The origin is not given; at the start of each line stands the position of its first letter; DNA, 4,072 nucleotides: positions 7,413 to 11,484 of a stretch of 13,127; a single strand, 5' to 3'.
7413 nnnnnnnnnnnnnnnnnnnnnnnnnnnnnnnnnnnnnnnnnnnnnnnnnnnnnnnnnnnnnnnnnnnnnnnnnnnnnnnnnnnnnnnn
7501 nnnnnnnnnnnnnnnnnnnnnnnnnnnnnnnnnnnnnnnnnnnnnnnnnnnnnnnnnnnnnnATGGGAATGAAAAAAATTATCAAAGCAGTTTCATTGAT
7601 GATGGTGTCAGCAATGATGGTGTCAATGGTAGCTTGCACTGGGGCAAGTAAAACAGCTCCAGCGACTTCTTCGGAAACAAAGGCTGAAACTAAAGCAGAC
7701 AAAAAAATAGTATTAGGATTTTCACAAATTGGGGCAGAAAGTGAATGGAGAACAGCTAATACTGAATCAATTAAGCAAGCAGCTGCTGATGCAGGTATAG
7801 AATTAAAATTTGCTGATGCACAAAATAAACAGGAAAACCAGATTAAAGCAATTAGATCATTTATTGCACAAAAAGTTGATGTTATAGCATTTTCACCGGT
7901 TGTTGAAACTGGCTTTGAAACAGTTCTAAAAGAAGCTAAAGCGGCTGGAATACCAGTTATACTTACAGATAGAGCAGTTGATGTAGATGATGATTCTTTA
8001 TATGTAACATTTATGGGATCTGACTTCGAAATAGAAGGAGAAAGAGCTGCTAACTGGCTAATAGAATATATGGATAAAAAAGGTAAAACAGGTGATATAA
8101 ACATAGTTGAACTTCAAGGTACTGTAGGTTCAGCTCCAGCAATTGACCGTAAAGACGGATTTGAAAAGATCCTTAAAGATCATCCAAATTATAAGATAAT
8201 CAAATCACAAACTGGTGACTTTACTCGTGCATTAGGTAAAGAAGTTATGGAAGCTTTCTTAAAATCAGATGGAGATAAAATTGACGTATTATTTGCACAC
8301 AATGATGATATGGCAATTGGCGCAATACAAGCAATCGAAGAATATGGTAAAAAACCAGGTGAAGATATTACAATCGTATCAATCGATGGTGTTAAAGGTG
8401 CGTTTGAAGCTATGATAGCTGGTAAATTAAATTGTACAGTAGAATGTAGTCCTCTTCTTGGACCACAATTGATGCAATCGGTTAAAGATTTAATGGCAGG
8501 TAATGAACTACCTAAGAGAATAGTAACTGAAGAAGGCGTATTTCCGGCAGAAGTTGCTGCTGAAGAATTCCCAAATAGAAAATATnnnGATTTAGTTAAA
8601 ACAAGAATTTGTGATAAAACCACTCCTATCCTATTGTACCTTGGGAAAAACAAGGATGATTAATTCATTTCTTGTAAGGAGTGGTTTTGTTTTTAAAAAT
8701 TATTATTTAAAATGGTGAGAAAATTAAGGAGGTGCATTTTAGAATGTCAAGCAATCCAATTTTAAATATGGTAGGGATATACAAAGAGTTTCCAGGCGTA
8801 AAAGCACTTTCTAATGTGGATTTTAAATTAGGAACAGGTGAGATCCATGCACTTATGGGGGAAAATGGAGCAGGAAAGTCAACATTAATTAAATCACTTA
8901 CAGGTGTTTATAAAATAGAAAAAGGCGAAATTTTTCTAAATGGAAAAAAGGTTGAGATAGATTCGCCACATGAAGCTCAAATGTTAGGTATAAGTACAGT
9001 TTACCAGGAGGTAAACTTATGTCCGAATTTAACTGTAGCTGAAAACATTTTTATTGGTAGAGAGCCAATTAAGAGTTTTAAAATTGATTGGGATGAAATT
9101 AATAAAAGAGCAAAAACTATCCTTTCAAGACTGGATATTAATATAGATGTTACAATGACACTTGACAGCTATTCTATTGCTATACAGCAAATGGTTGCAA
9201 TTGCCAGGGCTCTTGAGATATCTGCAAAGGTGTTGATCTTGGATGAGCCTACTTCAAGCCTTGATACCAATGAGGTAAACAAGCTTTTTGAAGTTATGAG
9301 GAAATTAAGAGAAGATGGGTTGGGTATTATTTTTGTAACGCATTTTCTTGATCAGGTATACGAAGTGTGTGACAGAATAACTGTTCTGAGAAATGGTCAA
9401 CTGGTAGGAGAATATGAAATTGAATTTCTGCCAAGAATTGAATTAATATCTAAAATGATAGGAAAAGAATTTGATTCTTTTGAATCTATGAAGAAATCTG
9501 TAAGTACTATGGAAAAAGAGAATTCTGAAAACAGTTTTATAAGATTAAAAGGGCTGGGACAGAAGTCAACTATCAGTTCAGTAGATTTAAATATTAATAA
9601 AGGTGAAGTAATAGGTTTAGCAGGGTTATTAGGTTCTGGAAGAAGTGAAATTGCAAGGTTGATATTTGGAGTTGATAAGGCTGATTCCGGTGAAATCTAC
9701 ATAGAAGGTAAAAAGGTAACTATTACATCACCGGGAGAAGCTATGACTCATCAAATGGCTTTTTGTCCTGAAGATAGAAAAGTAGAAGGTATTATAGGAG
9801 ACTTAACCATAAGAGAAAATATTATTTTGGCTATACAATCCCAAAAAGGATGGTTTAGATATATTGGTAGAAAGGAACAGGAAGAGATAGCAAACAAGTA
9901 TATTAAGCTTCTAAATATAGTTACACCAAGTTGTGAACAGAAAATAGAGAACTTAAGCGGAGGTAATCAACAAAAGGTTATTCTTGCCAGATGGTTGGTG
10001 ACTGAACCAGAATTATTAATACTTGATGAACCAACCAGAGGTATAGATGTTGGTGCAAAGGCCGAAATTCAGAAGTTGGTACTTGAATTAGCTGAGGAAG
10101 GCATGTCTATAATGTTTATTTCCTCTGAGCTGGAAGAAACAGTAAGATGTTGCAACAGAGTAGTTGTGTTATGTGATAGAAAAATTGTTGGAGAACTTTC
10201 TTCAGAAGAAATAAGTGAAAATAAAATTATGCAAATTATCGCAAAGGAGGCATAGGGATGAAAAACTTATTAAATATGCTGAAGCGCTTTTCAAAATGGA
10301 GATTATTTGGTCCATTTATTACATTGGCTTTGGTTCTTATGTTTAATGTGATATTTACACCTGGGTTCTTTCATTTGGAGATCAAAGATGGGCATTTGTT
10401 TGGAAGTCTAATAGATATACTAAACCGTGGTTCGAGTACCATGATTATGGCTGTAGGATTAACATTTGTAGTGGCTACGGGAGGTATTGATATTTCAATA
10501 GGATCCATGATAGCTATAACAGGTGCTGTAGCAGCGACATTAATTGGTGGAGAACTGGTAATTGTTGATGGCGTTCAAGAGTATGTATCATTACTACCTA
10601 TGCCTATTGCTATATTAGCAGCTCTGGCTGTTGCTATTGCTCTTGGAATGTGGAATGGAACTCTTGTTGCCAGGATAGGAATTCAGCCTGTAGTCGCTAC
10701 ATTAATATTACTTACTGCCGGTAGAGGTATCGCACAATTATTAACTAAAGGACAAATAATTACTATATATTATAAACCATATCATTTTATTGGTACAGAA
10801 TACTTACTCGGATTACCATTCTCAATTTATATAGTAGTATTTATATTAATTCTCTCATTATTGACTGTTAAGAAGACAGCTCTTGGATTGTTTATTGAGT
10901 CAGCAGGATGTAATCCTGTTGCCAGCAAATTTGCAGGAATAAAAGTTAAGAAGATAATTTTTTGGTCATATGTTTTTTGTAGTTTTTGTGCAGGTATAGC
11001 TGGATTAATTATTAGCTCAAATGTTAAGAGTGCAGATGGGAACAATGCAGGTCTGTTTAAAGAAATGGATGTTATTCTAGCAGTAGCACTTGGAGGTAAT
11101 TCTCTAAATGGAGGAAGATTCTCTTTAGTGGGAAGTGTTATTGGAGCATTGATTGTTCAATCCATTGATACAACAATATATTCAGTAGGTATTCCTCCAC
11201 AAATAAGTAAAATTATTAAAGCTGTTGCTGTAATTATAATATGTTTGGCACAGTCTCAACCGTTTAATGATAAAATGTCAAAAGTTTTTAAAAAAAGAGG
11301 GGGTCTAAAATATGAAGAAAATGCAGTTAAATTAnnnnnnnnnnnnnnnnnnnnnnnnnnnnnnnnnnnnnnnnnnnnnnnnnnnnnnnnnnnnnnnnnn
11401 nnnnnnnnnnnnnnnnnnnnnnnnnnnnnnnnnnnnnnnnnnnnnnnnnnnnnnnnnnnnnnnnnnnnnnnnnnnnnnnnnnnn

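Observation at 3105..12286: Three-component sugar sensor (anchored binding protein + YesM/LytS kinase + YesN/AraC regulator) beside a two-permease ABC transporter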

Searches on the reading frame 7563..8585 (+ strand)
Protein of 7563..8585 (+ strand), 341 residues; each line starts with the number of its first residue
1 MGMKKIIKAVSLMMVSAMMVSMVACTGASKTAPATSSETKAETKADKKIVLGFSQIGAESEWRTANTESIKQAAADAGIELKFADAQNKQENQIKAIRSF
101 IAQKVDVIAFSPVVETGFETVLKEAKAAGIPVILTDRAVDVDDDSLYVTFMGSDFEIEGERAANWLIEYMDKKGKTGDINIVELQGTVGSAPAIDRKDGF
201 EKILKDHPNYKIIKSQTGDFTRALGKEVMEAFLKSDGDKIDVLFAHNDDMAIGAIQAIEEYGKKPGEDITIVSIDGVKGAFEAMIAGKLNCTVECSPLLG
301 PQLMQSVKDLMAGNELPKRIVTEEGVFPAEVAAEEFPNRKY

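Call 6: search_protein_families(library=pfam, proteins=[window:7563-8585:+])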
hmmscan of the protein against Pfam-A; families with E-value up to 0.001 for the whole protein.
window:7563-8585:+ (341 aa): 4 families
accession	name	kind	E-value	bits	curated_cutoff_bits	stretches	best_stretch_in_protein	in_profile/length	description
PF13407.12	Peripla_BP_4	-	1.3e-51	176.1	35.1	1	52-314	2-257/258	Periplasmic binding protein domain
PF00532.27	Peripla_BP_1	-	1.5e-17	64.4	22.2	1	67-279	20-228/281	Periplasmic binding proteins and sugar binding domain of LacI family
PF13377.12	Peripla_BP_3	-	3.9e-07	30.7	26.5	1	190-316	23-150/167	Periplasmic binding protein-like domain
PF02310.24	B12-binding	-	0.00017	21.8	32.1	0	59-127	9-74/121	B12 binding domain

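Call 7: search_protein_families(library=ncbifam, proteins=[window:7563-8585:+])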
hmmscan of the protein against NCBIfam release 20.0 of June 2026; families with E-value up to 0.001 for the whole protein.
window:7563-8585:+ (341 aa): 24 families
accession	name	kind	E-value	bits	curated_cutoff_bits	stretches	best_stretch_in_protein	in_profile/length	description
NF041827.1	YtfQ_transport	equivalog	1e-109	366.3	510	1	36-340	13-316/320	galactofuranose ABC transporter, galactofuranose-binding protein YtfQ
NF007936.0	PRK10653.1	equivalog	1.7e-30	106.3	337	1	35-319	15-285/295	ribose ABC transporter substrate-binding protein RbsB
NF007254.0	PRK09701.1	equivalog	1.1e-22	80.6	335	1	3-297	1-272/311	D-allose transporter substrate-binding protein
TIGR02634.1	xylF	equivalog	4e-17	62.8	389.55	1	61-293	12-236/302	D-xylose ABC transporter substrate-binding protein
NF011924.1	PRK15395.1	equivalog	9.9e-17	61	420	1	70-293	48-277/329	galactose/glucose ABC transporter substrate-binding protein MglB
NF007680.0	PRK10355.1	equivalog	4.6e-14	52.4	504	1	45-287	24-257/331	D-xylose ABC transporter substrate-binding protein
NF040907.2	ChvE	equivalog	1.3e-13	50.9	460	1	64-293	14-255/324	multiple monosaccharide ABC transporter substrate-binding protein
NF007075.0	PRK09526.1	subfamily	5.5e-12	45.3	340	1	69-276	84-277/358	LacI family DNA-binding transcriptional regulator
NF047341.1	lactose_RbsR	equivalog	5.1e-11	42.5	382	1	70-278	83-275/331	ribose utilization transcriptional repressor RbsR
NF007979.0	PRK10703.1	equivalog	5.9e-10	38.8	501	1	51-280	62-280/341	HTH-type transcriptional repressor PurR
NF011937.0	PRK15408.1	equivalog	4.6e-09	35.6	384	1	62-264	41-238/340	autoinducer 2 ABC transporter substrate-binding protein LsrB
NF052284.1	rhzpin_SBP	equivalog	4.7e-09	35.8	420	1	65-292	18-235/289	rhizopine catabolism ABC transporter substrate-binding protein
TIGR02637.1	RhaS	equivalog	7.9e-09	35.2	342.25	1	70-226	20-173/302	rhamnose ABC transporter substrate-binding protein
TIGR02417.1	fruct_sucro_rep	subfamily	9.2e-09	35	389.55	1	67-246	79-245/327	D-fructose-responsive transcription factor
NF008452.0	PRK11303.1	equivalog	8e-08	31.8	385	1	69-246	82-245/332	catabolite repressor/activator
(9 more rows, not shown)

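Call 41: search_solved_structures(query=window:7563-8585:+, max_evalue=1e-40, show_alignments=5)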
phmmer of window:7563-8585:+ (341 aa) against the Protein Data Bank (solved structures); distinct sequences matched with E-value up to 1e-40: 5.
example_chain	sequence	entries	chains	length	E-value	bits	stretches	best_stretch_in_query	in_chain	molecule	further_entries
6hb0_A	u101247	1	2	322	8.4e-105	353.5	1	43-341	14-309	ABC transporter periplasmic-binding protein YtfQ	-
6hbd_A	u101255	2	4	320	8.6e-105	353.5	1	43-341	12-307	ABC transporter periplasmic-binding protein YtfQ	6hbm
6hyh_A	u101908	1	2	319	8.8e-105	353.5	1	44-341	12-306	Periplasmic binding protein/LacI transcriptional regulator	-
5ocp_A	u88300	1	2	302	1.7e-92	313.1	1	51-340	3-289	Periplasmic binding protein/LacI transcriptional regulator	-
2vk2_A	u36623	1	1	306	2e-83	283.3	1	49-340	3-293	ABC TRANSPORTER PERIPLASMIC-BINDING PROTEIN YTFQ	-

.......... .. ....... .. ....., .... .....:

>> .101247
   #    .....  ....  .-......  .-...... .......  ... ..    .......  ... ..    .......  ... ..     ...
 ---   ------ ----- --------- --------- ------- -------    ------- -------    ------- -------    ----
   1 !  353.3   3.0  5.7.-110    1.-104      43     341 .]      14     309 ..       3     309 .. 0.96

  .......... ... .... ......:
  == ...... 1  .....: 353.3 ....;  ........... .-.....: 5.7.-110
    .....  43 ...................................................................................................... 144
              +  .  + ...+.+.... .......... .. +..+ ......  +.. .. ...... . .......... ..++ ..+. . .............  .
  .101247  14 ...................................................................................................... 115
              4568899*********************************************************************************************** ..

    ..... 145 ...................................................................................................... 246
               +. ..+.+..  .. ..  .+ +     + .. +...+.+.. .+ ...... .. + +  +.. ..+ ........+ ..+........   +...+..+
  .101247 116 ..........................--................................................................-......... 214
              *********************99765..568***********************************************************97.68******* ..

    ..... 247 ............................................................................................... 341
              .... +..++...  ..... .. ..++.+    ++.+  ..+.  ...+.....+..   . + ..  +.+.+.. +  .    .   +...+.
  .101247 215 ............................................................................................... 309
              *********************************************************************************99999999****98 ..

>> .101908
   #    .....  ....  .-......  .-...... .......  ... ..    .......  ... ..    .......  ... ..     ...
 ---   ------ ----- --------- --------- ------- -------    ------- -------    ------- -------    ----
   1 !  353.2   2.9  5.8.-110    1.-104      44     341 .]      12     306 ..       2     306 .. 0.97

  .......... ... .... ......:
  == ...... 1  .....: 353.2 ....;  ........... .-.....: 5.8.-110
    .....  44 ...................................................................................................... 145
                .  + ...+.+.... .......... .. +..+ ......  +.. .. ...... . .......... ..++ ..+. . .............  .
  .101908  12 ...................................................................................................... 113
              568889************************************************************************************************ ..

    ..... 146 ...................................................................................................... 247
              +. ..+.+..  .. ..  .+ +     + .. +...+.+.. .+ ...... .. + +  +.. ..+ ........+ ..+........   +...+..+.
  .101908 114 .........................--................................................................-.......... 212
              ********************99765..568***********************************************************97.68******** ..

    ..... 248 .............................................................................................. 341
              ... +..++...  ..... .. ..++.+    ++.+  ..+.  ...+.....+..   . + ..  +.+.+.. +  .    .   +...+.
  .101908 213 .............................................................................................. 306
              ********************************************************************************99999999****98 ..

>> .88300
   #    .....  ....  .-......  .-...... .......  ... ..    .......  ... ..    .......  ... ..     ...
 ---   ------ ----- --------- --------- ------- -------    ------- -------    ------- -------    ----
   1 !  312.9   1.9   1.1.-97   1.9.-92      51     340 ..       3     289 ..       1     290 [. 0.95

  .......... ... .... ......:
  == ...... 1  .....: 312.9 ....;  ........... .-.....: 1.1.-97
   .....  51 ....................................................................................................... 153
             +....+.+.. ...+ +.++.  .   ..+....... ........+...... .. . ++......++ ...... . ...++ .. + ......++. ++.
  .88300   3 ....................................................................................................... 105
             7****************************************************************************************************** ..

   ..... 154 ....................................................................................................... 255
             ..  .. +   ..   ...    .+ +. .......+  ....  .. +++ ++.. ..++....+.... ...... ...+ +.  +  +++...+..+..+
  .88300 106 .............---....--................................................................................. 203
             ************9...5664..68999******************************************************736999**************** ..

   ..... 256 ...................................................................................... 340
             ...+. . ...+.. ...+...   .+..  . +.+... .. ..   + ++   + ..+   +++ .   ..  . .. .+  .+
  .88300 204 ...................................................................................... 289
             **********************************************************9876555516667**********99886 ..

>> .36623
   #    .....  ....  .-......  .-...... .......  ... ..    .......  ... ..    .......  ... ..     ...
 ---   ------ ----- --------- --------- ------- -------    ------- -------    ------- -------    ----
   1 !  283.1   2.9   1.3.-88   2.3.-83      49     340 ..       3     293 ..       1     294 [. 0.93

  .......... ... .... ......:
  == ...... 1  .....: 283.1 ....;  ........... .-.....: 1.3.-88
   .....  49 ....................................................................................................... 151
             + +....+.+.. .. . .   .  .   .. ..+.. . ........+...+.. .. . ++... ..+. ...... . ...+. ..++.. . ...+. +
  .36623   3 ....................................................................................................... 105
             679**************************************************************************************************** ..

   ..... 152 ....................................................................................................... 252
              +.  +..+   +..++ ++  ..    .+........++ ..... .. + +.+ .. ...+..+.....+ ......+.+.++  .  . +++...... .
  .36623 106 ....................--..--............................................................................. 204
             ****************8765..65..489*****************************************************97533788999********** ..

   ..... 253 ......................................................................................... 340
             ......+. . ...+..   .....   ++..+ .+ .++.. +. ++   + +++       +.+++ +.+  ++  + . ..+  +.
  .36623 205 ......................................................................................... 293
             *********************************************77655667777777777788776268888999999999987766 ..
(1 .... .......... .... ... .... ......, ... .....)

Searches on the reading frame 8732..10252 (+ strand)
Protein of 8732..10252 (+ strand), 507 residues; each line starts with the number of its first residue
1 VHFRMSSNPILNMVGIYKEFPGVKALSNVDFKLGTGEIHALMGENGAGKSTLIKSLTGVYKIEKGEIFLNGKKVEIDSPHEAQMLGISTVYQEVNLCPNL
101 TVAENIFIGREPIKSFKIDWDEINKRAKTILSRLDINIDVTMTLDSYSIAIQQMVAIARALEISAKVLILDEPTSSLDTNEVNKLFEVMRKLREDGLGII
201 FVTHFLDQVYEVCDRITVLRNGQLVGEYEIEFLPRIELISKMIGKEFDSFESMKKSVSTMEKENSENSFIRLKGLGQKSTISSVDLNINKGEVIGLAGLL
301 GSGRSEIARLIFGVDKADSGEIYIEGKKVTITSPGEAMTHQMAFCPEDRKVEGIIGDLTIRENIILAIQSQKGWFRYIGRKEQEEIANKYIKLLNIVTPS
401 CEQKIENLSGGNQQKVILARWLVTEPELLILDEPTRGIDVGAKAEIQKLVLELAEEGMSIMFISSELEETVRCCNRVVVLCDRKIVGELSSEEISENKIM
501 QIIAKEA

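Call 6: search_protein_families(library=pfam, proteins=[window:8732-10252:+])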
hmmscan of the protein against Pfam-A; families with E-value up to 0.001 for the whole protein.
window:8732-10252:+ (507 aa): 4 families
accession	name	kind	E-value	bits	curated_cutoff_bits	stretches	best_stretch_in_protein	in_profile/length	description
PF00005.33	ABC_tran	-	2.6e-57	193.7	25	2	26-175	1-137/137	ABC transporter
PF13304.12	AAA_21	-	3.1e-12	47.6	27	1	140-204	231-298/304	AAA domain, putative AbiEii toxin, Type IV TA system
PF13166.12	AAA_13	-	3e-05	23.4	36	0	162-260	523-628/713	AAA domain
PF02463.25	SMC_N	-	0.00091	19.2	40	0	36-56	24-44/220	RecF/RecN/SMC N terminal domain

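Call 7: search_protein_families(library=ncbifam, proteins=[window:8732-10252:+])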
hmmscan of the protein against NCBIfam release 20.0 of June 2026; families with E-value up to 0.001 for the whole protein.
window:8732-10252:+ (507 aa): 194 families (the best 25 are shown)
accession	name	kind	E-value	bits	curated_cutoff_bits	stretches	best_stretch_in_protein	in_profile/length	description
NF041861.1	YtfR_transport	equivalog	6.6e-217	720.7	850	1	10-504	1-491/492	galactofuranose ABC transporter, ATP-binding protein YtfR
NF008442.0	PRK11288.1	equivalog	8.8e-155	515.8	689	1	6-503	3-495/504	L-arabinose ABC transporter ATP-binding protein AraG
NF010069.0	PRK13549.1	equivalog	1.6e-143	478.9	699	1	8-504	3-502/513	xylose ABC transporter ATP-binding protein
NF008030.0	PRK10762.1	equivalog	2.7e-140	468.4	745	1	8-501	2-489/501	ribose ABC transporter ATP-binding protein RbsA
NF007253.0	PRK09700.1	equivalog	1.5e-137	459.3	772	1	8-504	3-507/510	D-allose ABC transporter ATP-binding protein AlsA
NF040905.2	GguA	equivalog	9.6e-136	453.1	810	1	10-503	1-500/500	multiple monosaccharide ABC transporter ATP-binding protein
NF008215.0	PRK10982.1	equivalog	3.1e-131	438.4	828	1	6-505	9-504/506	galactose/methyl galactoside ABC transporter ATP-binding protein MglA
NF011967.0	PRK15439.1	equivalog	5.5e-120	401.2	586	1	4-503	5-499/510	autoinducer 2 ABC transporter ATP-binding protein LsrA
TIGR02633.1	xylG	equivalog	1.1e-119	400.2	723.65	1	10-501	1-497/500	D-xylose ABC transporter ATP-binding protein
NF047930.1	ABC_ATP_B6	equivalog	3.9e-112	375.4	670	1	10-502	2-507/510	putative B6 ABC transporter ATP-binding protein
TIGR03410.1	urea_trans_UrtE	equivalog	9.6e-70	234.6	285.8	2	18-229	8-215/230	urea ABC transporter ATP-binding subunit UrtE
TIGR01188.1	drrA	subfamily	6.9e-68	229.1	312.45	2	18-257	1-234/302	daunorubicin resistance ABC transporter, ATP-binding protein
TIGR02315.1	ABC_phnC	equivalog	8.3e-66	221.9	266.1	2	11-225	2-225/243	phosphonate ABC transporter ATP-binding protein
NF006987.0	PRK09452.1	equivalog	2.4e-65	220.7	482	2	5-224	12-226/378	spermidine/putrescine ABC transporter ATP-binding protein PotA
TIGR03265.1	PhnT2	equivalog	2.5e-64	217.7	457.7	2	9-245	3-237/353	putative 2-aminoethylphosphonate ABC transporter ATP-binding protein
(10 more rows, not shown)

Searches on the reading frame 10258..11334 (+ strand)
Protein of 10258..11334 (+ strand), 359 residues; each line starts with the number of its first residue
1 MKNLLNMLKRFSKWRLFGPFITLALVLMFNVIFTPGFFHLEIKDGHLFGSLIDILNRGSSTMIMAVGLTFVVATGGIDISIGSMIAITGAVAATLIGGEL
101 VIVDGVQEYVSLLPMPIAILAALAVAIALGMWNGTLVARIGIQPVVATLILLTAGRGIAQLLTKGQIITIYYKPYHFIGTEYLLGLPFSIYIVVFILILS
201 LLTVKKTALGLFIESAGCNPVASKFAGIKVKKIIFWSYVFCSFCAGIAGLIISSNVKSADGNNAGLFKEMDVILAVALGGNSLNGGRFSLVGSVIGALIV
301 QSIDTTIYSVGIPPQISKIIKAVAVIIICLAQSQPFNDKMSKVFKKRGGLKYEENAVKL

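Call 6: search_protein_families(library=pfam, proteins=[window:10258-11334:+])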
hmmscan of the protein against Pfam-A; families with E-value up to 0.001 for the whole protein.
window:10258-11334:+ (359 aa): 1 family
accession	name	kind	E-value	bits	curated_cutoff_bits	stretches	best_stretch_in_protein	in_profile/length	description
PF02653.21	BPD_transp_2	-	6.5e-39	134.1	26.8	1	51-328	2-268/269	Branched-chain amino acid transport system / permease component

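Call 7: search_protein_families(library=ncbifam, proteins=[window:10258-11334:+])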
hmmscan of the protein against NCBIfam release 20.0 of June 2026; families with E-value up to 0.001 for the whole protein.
window:10258-11334:+ (359 aa): 11 families
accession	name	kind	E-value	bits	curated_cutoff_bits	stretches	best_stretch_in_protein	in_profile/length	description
NF041862.1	YtfT_transport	equivalog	9.3e-95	317.6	535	1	21-341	26-333/339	galactofuranose ABC transporter, ATP-binding protein YtfT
NF007067.0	PRK09512.1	equivalog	2.2e-46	158.5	398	1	49-331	44-316/321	ribose ABC transporter permease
NF040906.3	GguB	equivalog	5.4e-35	121.3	450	2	185-327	223-364/375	multiple monosaccharide ABC transporter permease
NF008441.0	PRK11285.1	equivalog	3.3e-32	111.9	378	1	24-327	31-318/333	L-arabinose ABC transporter permease AraH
NF007014.0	PRK09478.1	equivalog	1.1e-28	100.5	386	1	21-328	20-324/336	galactose/methyl galactoside ABC transporter permease MglC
NF007252.0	PRK09699.1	equivalog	2.5e-25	89.5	396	1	13-329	22-317/326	D-allose ABC transporter permease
NF008630.0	PRK11618.1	equivalog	4.4e-25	88.6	363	1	51-332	36-309/331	galactofuranose ABC transporter, permease protein YjfF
NF011961.0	PRK15432.1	equivalog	1.3e-23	83.8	388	1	50-326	36-298/344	autoinducer 2 ABC transporter permease LsrC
NF011612.1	PRK15038.1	equivalog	2.9e-22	79.2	500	1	62-340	43-313/322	autoinducer 2 ABC transporter permease LsrD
TIGR03408.1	urea_trans_UrtC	equivalog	1.9e-07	31.1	296.2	1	191-329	173-304/313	urea ABC transporter permease subunit UrtC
TIGR03409.1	urea_trans_UrtB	equivalog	3.2e-05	23.7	250.3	1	54-332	7-281/291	urea ABC transporter permease subunit UrtB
